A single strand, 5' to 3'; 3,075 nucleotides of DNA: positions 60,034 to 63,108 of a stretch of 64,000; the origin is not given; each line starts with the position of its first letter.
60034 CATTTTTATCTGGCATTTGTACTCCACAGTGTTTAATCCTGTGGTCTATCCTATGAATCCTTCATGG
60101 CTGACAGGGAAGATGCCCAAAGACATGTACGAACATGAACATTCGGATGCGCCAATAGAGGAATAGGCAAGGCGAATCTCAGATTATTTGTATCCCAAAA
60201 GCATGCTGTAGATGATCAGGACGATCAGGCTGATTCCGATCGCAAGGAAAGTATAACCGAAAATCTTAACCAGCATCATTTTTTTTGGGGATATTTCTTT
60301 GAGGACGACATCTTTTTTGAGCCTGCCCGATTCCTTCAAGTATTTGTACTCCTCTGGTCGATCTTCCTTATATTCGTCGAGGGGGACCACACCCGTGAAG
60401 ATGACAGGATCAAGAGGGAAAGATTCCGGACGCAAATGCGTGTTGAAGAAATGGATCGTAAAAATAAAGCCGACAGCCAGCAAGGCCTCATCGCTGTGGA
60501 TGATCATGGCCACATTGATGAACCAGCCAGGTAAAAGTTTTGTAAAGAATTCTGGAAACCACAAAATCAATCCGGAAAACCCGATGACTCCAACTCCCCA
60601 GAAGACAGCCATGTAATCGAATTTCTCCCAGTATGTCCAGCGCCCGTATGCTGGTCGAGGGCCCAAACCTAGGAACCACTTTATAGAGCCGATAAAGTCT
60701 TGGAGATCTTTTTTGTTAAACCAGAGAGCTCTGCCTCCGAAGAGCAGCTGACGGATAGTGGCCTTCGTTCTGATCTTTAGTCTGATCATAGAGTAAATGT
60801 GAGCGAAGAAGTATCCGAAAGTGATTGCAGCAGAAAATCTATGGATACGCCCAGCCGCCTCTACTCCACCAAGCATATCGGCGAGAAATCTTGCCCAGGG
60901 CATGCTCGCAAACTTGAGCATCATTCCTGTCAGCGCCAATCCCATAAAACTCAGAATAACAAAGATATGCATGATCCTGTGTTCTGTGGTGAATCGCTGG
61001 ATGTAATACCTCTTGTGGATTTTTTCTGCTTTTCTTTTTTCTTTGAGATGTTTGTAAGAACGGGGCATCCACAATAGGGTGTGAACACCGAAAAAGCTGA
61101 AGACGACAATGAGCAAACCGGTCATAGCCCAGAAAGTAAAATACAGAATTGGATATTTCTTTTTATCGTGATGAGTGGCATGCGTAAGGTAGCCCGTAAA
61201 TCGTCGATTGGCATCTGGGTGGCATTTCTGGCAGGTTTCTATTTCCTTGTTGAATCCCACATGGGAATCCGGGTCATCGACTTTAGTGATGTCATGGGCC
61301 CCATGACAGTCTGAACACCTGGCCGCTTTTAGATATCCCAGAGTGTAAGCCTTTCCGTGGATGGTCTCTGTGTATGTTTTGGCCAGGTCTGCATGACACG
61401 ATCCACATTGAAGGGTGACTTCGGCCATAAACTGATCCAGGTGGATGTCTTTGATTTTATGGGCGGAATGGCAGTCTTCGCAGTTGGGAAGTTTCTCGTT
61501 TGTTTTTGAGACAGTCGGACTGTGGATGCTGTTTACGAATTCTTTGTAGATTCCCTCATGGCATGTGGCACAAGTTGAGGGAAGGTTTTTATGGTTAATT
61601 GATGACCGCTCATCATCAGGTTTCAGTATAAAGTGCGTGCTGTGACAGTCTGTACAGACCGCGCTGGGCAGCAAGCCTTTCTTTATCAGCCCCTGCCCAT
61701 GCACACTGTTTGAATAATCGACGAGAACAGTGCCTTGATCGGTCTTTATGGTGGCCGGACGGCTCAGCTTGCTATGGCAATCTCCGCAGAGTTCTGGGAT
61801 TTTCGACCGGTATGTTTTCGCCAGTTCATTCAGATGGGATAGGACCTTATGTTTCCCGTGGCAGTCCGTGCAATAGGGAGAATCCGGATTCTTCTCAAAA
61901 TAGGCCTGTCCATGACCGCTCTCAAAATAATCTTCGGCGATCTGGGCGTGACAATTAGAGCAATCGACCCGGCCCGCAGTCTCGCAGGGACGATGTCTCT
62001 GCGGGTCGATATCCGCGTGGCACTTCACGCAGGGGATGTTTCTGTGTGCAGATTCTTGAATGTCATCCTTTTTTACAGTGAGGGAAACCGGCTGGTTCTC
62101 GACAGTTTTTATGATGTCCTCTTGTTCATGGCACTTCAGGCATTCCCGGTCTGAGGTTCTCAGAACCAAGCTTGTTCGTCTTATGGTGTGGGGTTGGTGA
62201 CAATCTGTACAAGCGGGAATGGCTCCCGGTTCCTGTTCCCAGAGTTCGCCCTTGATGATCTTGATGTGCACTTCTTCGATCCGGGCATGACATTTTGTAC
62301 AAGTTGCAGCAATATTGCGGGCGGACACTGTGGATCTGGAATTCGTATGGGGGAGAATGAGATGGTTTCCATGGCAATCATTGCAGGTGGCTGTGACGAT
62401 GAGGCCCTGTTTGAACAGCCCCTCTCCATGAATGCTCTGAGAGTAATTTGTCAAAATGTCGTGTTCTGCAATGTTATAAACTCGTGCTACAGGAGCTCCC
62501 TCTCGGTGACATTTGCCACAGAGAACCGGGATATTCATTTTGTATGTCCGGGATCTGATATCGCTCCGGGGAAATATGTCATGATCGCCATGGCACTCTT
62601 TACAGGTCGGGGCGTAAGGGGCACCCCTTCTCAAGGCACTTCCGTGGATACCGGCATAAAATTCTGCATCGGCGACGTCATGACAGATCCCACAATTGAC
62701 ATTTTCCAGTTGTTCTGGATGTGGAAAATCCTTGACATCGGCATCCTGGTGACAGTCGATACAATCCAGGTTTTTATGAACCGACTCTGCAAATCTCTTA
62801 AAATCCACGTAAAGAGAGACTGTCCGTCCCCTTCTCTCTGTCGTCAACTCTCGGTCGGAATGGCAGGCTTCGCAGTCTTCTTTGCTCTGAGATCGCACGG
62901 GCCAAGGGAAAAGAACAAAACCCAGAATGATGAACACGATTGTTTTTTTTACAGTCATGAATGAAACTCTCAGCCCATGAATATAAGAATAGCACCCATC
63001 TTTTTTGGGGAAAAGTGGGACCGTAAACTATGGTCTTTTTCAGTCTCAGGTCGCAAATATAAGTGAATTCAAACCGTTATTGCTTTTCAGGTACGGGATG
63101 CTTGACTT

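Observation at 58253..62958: Convergent pair of giant multiheme cytochrome c / membrane cytochrome b fusions (11 and 19 hemes)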

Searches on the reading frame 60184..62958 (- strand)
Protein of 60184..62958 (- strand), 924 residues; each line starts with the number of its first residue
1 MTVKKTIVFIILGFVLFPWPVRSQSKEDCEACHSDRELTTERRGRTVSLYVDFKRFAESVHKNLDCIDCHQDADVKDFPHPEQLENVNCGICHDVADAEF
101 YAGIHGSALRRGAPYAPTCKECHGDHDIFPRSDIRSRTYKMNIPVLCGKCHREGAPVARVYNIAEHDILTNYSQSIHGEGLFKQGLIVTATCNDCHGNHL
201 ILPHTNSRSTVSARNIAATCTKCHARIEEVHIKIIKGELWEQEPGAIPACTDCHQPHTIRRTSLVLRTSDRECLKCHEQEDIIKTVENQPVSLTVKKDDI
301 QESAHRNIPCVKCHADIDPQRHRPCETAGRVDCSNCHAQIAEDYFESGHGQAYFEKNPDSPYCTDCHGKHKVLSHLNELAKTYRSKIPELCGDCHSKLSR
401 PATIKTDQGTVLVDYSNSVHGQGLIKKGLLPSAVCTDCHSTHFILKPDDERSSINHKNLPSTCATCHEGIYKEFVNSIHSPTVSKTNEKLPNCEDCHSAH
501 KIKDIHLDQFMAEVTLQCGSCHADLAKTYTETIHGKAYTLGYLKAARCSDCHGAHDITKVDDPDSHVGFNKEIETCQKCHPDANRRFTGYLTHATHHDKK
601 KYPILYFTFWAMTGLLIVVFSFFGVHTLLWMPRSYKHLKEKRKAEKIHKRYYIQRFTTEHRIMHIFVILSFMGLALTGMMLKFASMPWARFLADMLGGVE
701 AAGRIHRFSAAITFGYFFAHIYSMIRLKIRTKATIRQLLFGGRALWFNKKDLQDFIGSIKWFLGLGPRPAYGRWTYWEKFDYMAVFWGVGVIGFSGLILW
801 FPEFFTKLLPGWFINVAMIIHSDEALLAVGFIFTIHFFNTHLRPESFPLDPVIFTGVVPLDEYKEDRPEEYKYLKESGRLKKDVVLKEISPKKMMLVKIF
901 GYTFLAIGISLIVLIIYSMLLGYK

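Call 4: search_protein_families(library=pfam, proteins=[window:60184-62958:-], max_evalue=0.01)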
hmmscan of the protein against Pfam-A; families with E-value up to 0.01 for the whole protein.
window:60184-62958:- (924 aa): 7 families
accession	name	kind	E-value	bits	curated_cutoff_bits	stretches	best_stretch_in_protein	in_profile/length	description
PF14522.11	Cytochrome_C7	-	4.2e-25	87.8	24.8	6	432-498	13-67/67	Cytochrome c7 and related cytochrome c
PF14537.11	Cytochrom_c3_2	-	8e-21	74.7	25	5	61-151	4-78/79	Cytochrome c3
PF09699.15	Paired_CXXCH_1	-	3.9e-20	71.7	20.6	2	249-280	8-39/41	Doubled CXXCH motif (Paired_CXXCH_1)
PF22113.1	Mtrc-MtrF_II-IV_dom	-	5e-15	55.9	30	3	118-259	8-168/176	Outer membrane cytochrome MtrC/MtrF-like, domains II/IV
PF00684.25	DnaJ_CXXCXGXG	-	2.6e-06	28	32.7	0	178-226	6-50/65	DnaJ central domain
PF01292.26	Ni_hydr_CYTB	-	2.3e-05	24.7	30.1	1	587-740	22-178/179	Prokaryotic cytochrome b561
PF22678.1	Cytochrom_c_NrfB-like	-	0.00025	21.9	27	1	29-96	1-68/89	Cytochrome c-type protein NrfB-like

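Call 5: search_protein_families(library=ncbifam, proteins=[window:60184-62958:-], max_evalue=0.01)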
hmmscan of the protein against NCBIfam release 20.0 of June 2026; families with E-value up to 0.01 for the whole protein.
window:60184-62958:- (924 aa): 9 families
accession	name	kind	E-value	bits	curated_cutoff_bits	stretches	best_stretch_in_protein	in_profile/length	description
TIGR03508.1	decahem_SO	subfamily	1.6e-24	86.7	192.2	4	88-291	4-188/258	DmsE family decaheme c-type cytochrome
NF041028.1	decahem_GSU2203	exception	1.5e-19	70.3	325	4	167-281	45-159/317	GSU2203 family decaheme c-type cytochrome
NF008659.0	PRK11659.1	equivalog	1.8e-08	34.3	184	2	267-323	43-90/188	cytochrome c nitrite reductase pentaheme subunit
TIGR02161.1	napC_nirT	subfamily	2.6e-08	34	310.6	0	211-259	39-87/185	periplasmic nitrate (or nitrite) reductase c-type cytochrome, NapC/NirT family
TIGR01583.1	formate-DH-gamm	equivalog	1.2e-07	31.9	115.85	1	653-836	2-165/204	formate dehydrogenase subunit gamma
TIGR04257.1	nanowire_3heme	domain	3.6e-06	27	40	1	413-469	13-60/75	c(7)-type cytochrome triheme domain-containing protein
NF007924.0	PRK10639.1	equivalog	5.3e-06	26.3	341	1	648-726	2-77/211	formate dehydrogenase cytochrome b556 subunit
TIGR01905.1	paired_CXXCH_1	subfamily_domain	0.00042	20.2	25.2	1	249-279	8-38/41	doubled CXXCH domain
TIGR03146.1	cyt_nit_nrfB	equivalog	0.00066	20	166.6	1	266-323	7-55/145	cytochrome c nitrite reductase pentaheme subunit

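Call 8: search_solved_structures(query=window:60184-62958:-, max_evalue=0.01, show_alignments=1)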
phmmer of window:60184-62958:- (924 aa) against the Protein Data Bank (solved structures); distinct sequences matched with E-value up to 0.01: 2.
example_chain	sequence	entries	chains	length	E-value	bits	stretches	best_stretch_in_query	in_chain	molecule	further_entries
28pb_A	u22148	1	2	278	1.7e-05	26.1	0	272-350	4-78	Cytochrome c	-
6r2q_A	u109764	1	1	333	0.0022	19.1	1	190-322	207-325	Cystathionine beta-synthase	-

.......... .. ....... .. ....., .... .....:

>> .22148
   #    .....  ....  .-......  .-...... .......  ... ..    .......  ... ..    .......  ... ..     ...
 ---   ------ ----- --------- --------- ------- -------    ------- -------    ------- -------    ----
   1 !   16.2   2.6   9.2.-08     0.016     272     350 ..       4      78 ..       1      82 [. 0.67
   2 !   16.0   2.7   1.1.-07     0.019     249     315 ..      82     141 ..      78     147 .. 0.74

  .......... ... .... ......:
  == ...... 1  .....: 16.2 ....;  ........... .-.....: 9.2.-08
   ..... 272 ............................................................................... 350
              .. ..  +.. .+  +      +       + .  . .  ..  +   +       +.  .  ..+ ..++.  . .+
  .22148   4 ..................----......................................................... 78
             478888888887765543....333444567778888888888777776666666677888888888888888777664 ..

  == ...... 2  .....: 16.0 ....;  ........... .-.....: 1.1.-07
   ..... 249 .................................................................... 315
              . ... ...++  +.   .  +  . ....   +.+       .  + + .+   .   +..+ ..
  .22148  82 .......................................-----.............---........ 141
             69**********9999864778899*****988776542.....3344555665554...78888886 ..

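Call 10: find_homologous_proteins(query=window:60184-62958:-, max_evalue=1e-10)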
Query window:60184-62958:- (924 aa): 4778 proteins with E <= 1e-10 among 7869 candidates; the best 120 are listed.
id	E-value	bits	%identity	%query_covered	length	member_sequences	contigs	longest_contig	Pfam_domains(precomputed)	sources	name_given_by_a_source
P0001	0.0e+0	1996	88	100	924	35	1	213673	PF09699.16,PF14537.12,PF14522.12,PF22113.2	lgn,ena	-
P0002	0.0e+0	1988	89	100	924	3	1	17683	PF09699.16,PF14537.12,PF14522.12,PF22113.2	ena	-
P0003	0.0e+0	1953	88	98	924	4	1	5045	PF09699.16,PF14537.12,PF01292.27,PF14522.12,PF22113.2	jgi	jgi:predicted CXXCH cytochrome family protein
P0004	0.0e+0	1902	84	100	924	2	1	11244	PF09699.16,PF14537.12,PF14522.12,PF22113.2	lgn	-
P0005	0.0e+0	1892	84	98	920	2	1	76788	PF09699.16,PF14537.12,PF01292.27,PF14522.12,PF22113.2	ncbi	ncbi:cytochrome c3 family protein [Acidobacteriota bacterium]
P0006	0.0e+0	1855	82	99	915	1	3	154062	PF09699.16,PF14537.12,PF01292.27,PF14522.12,PF22113.2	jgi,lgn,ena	-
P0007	0.0e+0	1828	80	100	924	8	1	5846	PF09699.16,PF14537.12,PF01292.27,PF14522.12,PF22113.2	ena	-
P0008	0.0e+0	1820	80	100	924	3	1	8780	PF09699.16,PF14537.12,PF01292.27,PF14522.12,PF22113.2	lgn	-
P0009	0.0e+0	1819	80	100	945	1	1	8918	PF09699.16,PF14537.12,PF14522.12,PF22113.2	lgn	-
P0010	0.0e+0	1818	80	100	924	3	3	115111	PF09699.16,PF14537.12,PF01292.27,PF14522.12,PF22113.2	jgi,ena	-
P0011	0.0e+0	1818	80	98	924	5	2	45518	PF09699.16,PF14537.12,PF01292.27,PF14522.12,PF22113.2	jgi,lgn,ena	-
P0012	0.0e+0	1811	79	100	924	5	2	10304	PF09699.16,PF14537.12,PF01292.27,PF14522.12,PF22113.2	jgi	-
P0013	0.0e+0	1809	81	98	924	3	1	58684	PF09699.16,PF14537.12,PF01292.27,PF14522.12,PF22113.2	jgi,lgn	jgi:predicted CXXCH cytochrome family protein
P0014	0.0e+0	1807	79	100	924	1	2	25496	PF09699.16,PF14537.12,PF01292.27,PF14522.12,PF22113.2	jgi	-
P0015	0.0e+0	1804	79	100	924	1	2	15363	PF09699.16,PF14537.12,PF01292.27,PF14522.12,PF22113.2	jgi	-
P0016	0.0e+0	1803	81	98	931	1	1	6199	PF09699.16,PF14537.12,PF01292.27,PF14522.12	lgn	-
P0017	0.0e+0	1802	81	98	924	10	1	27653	PF09699.16,PF14537.12,PF01292.27,PF00684.26,PF14522.12,PF22113.2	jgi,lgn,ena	-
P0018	0.0e+0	1800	80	100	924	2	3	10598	PF09699.16,PF14537.12,PF01292.27,PF14522.12,PF22113.2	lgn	-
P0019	0.0e+0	1799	79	100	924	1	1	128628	PF09699.16,PF14537.12,PF01292.27,PF14522.12,PF22113.2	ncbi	-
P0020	0.0e+0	1798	79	100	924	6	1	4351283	PF09699.16,PF14537.12,PF01292.27,PF14522.12,PF22113.2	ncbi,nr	ncbi:MAG: cytochrome c3 family protein [Candidatus Aminicenantes bacterium]|nr:MAG: cytochrome c3 fa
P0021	0.0e+0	1794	79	100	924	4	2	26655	PF09699.16,PF14537.12,PF01292.27,PF14522.12,PF22113.2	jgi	jgi:predicted CXXCH cytochrome family protein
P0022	0.0e+0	1793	79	100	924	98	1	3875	PF09699.16,PF14537.12,PF01292.27,PF00684.26,PF14522.12,PF22113.2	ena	-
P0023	0.0e+0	1792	80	98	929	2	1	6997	PF09699.16,PF14537.12,PF01292.27,PF14522.12,PF22113.2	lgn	-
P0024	0.0e+0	1789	80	98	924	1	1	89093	PF09699.16,PF14537.12,PF01292.27,PF14522.12,PF22113.2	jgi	jgi:predicted CXXCH cytochrome family protein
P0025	0.0e+0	1788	79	98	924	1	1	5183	PF09699.16,PF14537.12,PF01292.27,PF14522.12,PF22113.2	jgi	jgi:predicted CXXCH cytochrome family protein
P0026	0.0e+0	1786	80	98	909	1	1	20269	PF09699.16,PF14537.12,PF01292.27,PF14522.12,PF22113.2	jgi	jgi:predicted CXXCH cytochrome family protein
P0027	0.0e+0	1785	78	98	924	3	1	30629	PF09699.16,PF14537.12,PF01292.27,PF14522.12,PF22113.2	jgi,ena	-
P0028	0.0e+0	1782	78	100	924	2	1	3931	PF09699.16,PF14537.12,PF01292.27,PF14522.12,PF22113.2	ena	-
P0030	0.0e+0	1779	78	100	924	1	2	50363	PF09699.16,PF14537.12,PF01292.27,PF14522.12,PF22113.2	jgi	jgi:cytochrome b subunit of formate dehydrogenase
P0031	0.0e+0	1775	77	100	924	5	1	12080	PF09699.16,PF14537.12,PF01292.27,PF14522.12,PF22113.2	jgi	-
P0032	0.0e+0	1770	77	100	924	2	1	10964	PF09699.16,PF14537.12,PF01292.27,PF14522.12,PF22113.2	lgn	-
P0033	0.0e+0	1770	78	98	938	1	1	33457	PF09699.16,PF14537.12,PF01292.27,PF14522.12,PF22113.2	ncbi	-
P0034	0.0e+0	1769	78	99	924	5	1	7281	PF09699.16,PF14537.12,PF01292.27,PF14522.12,PF22113.2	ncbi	-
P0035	0.0e+0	1767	77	100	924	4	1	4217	PF09699.16,PF14537.12,PF01292.27,PF14522.12,PF22113.2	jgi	-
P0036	0.0e+0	1763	77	100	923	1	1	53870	PF09699.16,PF14537.12,PF01292.27,PF14522.12,PF22113.2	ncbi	-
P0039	0.0e+0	1753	77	100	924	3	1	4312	PF09699.16,PF14537.12,PF01292.27,PF14522.12,PF22113.2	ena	-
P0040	0.0e+0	1750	81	95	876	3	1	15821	PF09699.16,PF14537.12,PF01292.27,PF14522.12,PF22113.2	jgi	jgi:predicted CXXCH cytochrome family protein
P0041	0.0e+0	1749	78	100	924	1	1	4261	PF09699.16,PF14537.12,PF01292.27,PF14522.12,PF22113.2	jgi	jgi:predicted CXXCH cytochrome family protein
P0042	0.0e+0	1748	76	100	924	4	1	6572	PF09699.16,PF14537.12,PF01292.27,PF14522.12,PF22113.2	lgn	-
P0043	0.0e+0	1747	78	98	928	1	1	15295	PF09699.16,PF14537.12,PF01292.27,PF03264.20,PF14522.12,PF22113.2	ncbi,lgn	ncbi:MAG: cytochrome c3 family protein [Candidatus Aminicenantes bacterium]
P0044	0.0e+0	1746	78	99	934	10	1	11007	PF09699.16,PF14537.12,PF01292.27,PF14522.12,PF22113.2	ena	-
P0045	0.0e+0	1744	78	98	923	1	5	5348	PF09699.16,PF14537.12,PF01292.27,PF14522.12,PF22113.2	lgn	-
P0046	0.0e+0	1740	77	98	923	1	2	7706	PF09699.16,PF14537.12,PF01292.27,PF14522.12,PF22113.2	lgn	-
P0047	0.0e+0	1737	76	100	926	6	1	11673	PF09699.16,PF14537.12,PF01292.27,PF14522.12,PF22113.2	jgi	jgi:cytochrome b subunit of formate dehydrogenase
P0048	0.0e+0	1730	77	99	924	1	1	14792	PF09699.16,PF14537.12,PF01292.27,PF14522.12,PF22113.2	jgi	-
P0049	0.0e+0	1727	76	99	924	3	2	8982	PF09699.16,PF14537.12,PF01292.27,PF14522.12,PF22113.2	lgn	-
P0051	0.0e+0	1725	77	97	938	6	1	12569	PF09699.16,PF14537.12,PF01292.27,PF14522.12,PF22113.2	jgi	jgi:predicted CXXCH cytochrome family protein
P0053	0.0e+0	1722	75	99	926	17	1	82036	PF09699.16,PF14537.12,PF01292.27,PF14522.12,PF22113.2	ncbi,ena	-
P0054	0.0e+0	1721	75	100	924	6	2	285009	PF09699.16,PF14537.12,PF01292.27,PF14522.12,PF22113.2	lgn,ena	-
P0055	0.0e+0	1715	76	99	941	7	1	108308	PF09699.16,PF14537.12,PF01292.27,PF14522.12,PF22113.2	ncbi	-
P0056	0.0e+0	1706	75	99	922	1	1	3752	PF09699.16,PF14537.12,PF22678.2,PF01292.27,PF02085.22,PF14522.12,PF22113.2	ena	-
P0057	0.0e+0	1706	78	95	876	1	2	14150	PF09699.16,PF14537.12,PF01292.27,PF14522.12,PF22113.2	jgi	jgi:predicted CXXCH cytochrome family protein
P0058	0.0e+0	1701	75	100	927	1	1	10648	PF09699.16,PF14537.12,PF01292.27,PF00684.26,PF14522.12,PF22113.2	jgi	jgi:predicted CXXCH cytochrome family protein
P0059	0.0e+0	1700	80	93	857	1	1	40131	PF09699.16,PF14537.12,PF01292.27,PF14522.12,PF22113.2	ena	-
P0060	0.0e+0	1696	74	99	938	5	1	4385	PF09699.16,PF14537.12,PF01292.27,PF14522.12,PF22113.2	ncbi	-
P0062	0.0e+0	1693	75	100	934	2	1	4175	PF09699.16,PF14537.12,PF01292.27,PF14522.12,PF22113.2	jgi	-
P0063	0.0e+0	1692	75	100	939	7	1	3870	PF09699.16,PF14537.12,PF01292.27,PF14522.12,PF22113.2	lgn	-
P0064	0.0e+0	1691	75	98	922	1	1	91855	PF09699.16,PF14537.12,PF01292.27,PF14522.12,PF22113.2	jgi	-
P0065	0.0e+0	1683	75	98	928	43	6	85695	PF09699.16,PF14537.12,PF01292.27,PF14522.12,PF22113.2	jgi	-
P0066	0.0e+0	1682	74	100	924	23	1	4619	PF09699.16,PF14537.12,PF01292.27,PF14522.12,PF22113.2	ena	-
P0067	0.0e+0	1681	74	98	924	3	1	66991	PF09699.16,PF14537.12,PF01292.27,PF14522.12,PF22113.2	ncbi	-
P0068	0.0e+0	1678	72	100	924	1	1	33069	PF09699.16,PF14537.12,PF01292.27,PF14522.12,PF22113.2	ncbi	ncbi:MAG: hypothetical protein Kow0042_10990 [Calditrichia bacterium]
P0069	0.0e+0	1674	78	94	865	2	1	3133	PF09699.16,PF14537.12,PF01292.27,PF14522.12,PF22113.2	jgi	-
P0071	0.0e+0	1666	73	100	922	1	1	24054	PF09699.16,PF14537.12,PF22678.2,PF01292.27,PF02085.22,PF14522.12,PF22113.2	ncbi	ncbi:cytochrome c3 family protein [Acidobacteriota bacterium]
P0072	0.0e+0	1665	74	100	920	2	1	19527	PF09699.16,PF14537.12,PF01292.27,PF02085.22,PF14522.12,PF22113.2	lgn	-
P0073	0.0e+0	1665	74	97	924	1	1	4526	PF09699.16,PF14537.12,PF01292.27,PF14522.12,PF22113.2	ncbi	-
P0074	0.0e+0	1663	73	99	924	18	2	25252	PF09699.16,PF14537.12,PF01292.27,PF14522.12,PF22113.2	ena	-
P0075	0.0e+0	1656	73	99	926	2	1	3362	PF09699.16,PF14537.12,PF01292.27,PF14522.12,PF22113.2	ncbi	-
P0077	0.0e+0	1650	72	99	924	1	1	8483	PF09699.16,PF14537.12,PF01292.27,PF14522.12,PF22113.2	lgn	-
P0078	0.0e+0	1645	73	98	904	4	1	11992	PF09699.16,PF14537.12,PF01292.27,PF14522.12,PF22113.2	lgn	-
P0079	0.0e+0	1643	72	100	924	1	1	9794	PF09699.16,PF14537.12,PF01292.27,PF00684.26,PF14522.12,PF22113.2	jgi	jgi:cytochrome b subunit of formate dehydrogenase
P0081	0.0e+0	1634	71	100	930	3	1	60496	PF09699.16,PF14537.12,PF01292.27,PF02085.22,PF14522.12,PF22113.2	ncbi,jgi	-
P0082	0.0e+0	1633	72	99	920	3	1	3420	PF09699.16,PF14537.12,PF01292.27,PF00684.26,PF14522.12,PF22113.2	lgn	-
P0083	0.0e+0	1632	72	99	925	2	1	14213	PF09699.16,PF14537.12,PF01292.27,PF03264.20,PF00684.26,PF14522.12,PF22113.2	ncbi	-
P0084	0.0e+0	1632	74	95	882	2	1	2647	PF09699.16,PF14537.12,PF01292.27,PF14522.12,PF22113.2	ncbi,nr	ncbi:cytochrome c3 family protein, partial [Candidatus Aminicenantes bacterium AC-334-K16]|nr:cytoch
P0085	0.0e+0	1629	71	99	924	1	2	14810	PF09699.16,PF14537.12,PF22678.2,PF01292.27,PF14522.12,PF22113.2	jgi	jgi:cytochrome b subunit of formate dehydrogenase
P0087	0.0e+0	1620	71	100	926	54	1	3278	PF09699.16,PF14537.12,PF22678.2,PF01292.27,PF14522.12,PF22113.2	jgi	-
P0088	0.0e+0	1619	70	99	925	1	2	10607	PF09699.16,PF14537.12,PF01292.27,PF14522.12,PF22113.2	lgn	-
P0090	0.0e+0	1617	72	98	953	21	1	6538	PF09699.16,PF14537.12,PF01292.27,PF14522.12,PF22113.2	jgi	jgi:cytochrome b subunit of formate dehydrogenase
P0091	0.0e+0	1610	70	99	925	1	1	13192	PF09699.16,PF14537.12,PF01292.27,PF14522.12,PF22113.2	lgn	-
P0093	0.0e+0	1600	71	98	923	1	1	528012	PF09699.16,PF14537.12,PF01292.27,PF14522.12,PF22113.2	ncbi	ncbi:MAG: hypothetical protein Kow0037_01210 [Calditrichia bacterium]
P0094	0.0e+0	1597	69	100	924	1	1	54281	PF09699.16,PF14537.12,PF01292.27,PF00684.26,PF14522.12,PF22113.2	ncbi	-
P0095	0.0e+0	1596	69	100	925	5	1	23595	PF09699.16,PF14537.12,PF01292.27,PF14522.12,PF22113.2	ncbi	-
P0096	0.0e+0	1595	71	100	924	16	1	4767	PF09699.16,PF14537.12,PF01292.27,PF14522.12,PF22113.2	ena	-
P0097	0.0e+0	1592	73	95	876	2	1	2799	PF09699.16,PF14537.12,PF01292.27,PF14522.12,PF22113.2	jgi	jgi:predicted CXXCH cytochrome family protein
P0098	0.0e+0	1591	71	99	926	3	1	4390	PF09699.16,PF14537.12,PF01292.27,PF14522.12,PF22113.2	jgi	jgi:predicted CXXCH cytochrome family protein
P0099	0.0e+0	1586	73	95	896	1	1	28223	PF09699.16,PF14537.12,PF01292.27,PF14522.12,PF22113.2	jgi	-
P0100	0.0e+0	1583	70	100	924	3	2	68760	PF09699.16,PF14537.12,PF01292.27,PF14522.12,PF22113.2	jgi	-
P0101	0.0e+0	1573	68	100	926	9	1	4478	PF09699.16,PF14537.12,PF01292.27,PF00684.26,PF14522.12,PF22113.2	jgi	jgi:predicted CXXCH cytochrome family protein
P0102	0.0e+0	1568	70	98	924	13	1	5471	PF09699.16,PF14537.12,PF01292.27,PF14522.12,PF22113.2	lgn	-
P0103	0.0e+0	1557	75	90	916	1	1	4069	PF09699.16,PF14537.12,PF01292.27,PF14522.12,PF22113.2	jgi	jgi:predicted CXXCH cytochrome family protein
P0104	0.0e+0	1551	68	100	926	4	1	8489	PF09699.16,PF14537.12,PF01292.27,PF00684.26,PF14522.12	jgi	jgi:predicted CXXCH cytochrome family protein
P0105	0.0e+0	1491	66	100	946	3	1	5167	PF09699.16,PF14537.12,PF01292.27,PF02085.22,PF00684.26,PF14522.12,PF22113.2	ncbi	-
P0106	0.0e+0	1484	65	100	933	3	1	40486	PF09699.16,PF14537.12,PF01292.27,PF14522.12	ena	-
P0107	0.0e+0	1470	64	99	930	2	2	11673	PF09699.16,PF14537.12,PF01292.27,PF14522.12,PF22113.2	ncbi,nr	ncbi:MAG: hypothetical protein D6813_08150 [Calditrichaeota bacterium]|nr:MAG: hypothetical protein 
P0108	0.0e+0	1467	64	100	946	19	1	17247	PF09699.16,PF14537.12,PF01292.27,PF02085.22,PF14522.12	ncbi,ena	-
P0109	0.0e+0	1463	64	100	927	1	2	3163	PF09699.16,PF14537.12,PF22678.2,PF01292.27,PF02085.22,PF14522.12,PF22113.2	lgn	-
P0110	0.0e+0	1463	64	100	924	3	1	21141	PF09699.16,PF14537.12,PF01292.27,PF14522.12,PF22113.2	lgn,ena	-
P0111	0.0e+0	1460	64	100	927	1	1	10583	PF09699.16,PF14537.12,PF01292.27,PF14522.12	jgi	jgi:predicted CXXCH cytochrome family protein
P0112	0.0e+0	1460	64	99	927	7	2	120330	PF09699.16,PF14537.12,PF01292.27,PF14522.12,PF22113.2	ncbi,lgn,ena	-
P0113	0.0e+0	1457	65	100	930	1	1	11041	PF09699.16,PF14537.12,PF22678.2,PF01292.27,PF00684.26,PF14522.12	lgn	-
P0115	0.0e+0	1454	64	99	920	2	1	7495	PF09699.16,PF14537.12,PF01292.27,PF14522.12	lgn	-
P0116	0.0e+0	1452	65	100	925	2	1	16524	PF09699.16,PF14537.12,PF01292.27,PF02085.22,PF14522.12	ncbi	-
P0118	0.0e+0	1445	64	98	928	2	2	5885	PF09699.16,PF14537.12,PF01292.27,PF00684.26,PF14522.12,PF22113.2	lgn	-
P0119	0.0e+0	1445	64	98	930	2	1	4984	PF09699.16,PF14537.12,PF01292.27,PF14522.12,PF22113.2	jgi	-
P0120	0.0e+0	1441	64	99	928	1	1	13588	PF09699.16,PF14537.12,PF01292.27,PF02085.22,PF14522.12,PF22113.2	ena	-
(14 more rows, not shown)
